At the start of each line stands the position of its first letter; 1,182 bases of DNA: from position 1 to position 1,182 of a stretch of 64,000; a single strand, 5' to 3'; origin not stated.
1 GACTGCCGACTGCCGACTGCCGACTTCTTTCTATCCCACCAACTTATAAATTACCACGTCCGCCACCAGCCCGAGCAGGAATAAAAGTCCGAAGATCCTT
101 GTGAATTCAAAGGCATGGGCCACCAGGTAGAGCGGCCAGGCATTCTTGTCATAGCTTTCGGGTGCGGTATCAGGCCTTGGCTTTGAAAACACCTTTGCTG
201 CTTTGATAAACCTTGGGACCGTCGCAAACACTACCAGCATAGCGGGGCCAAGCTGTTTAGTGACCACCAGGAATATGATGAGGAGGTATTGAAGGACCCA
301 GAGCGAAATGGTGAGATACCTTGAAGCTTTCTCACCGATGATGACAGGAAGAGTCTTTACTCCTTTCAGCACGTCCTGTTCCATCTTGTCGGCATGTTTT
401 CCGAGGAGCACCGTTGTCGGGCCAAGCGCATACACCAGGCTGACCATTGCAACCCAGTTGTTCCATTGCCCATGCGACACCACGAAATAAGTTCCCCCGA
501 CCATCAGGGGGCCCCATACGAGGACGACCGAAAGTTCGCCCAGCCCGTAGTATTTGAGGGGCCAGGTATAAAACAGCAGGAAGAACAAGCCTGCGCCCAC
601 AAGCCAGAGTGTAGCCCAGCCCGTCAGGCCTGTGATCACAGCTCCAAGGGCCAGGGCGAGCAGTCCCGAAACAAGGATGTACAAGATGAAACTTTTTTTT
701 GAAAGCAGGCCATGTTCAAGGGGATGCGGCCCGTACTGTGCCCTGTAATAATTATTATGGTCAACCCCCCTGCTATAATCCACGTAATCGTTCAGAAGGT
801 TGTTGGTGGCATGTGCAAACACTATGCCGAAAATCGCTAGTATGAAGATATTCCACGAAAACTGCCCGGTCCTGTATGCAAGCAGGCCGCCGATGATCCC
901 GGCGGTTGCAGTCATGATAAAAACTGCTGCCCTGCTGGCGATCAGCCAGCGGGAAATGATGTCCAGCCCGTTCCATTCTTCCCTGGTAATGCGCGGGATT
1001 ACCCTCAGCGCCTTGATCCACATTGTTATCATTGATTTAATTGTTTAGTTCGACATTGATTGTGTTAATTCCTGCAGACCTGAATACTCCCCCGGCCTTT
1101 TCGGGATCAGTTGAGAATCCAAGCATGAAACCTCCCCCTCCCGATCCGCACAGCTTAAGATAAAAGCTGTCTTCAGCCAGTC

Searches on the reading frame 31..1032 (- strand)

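Call 79: search_protein_families(library=pfam, proteins=[window:31-1032:-], max_evalue=0.00001)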
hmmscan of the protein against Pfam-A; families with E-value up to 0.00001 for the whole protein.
window:31-1032:- (333 aa): 1 family
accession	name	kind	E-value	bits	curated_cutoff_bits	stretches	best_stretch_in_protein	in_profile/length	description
PF01040.23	UbiA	-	5.9e-33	114.6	34.2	1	46-293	5-243/250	UbiA prenyltransferase family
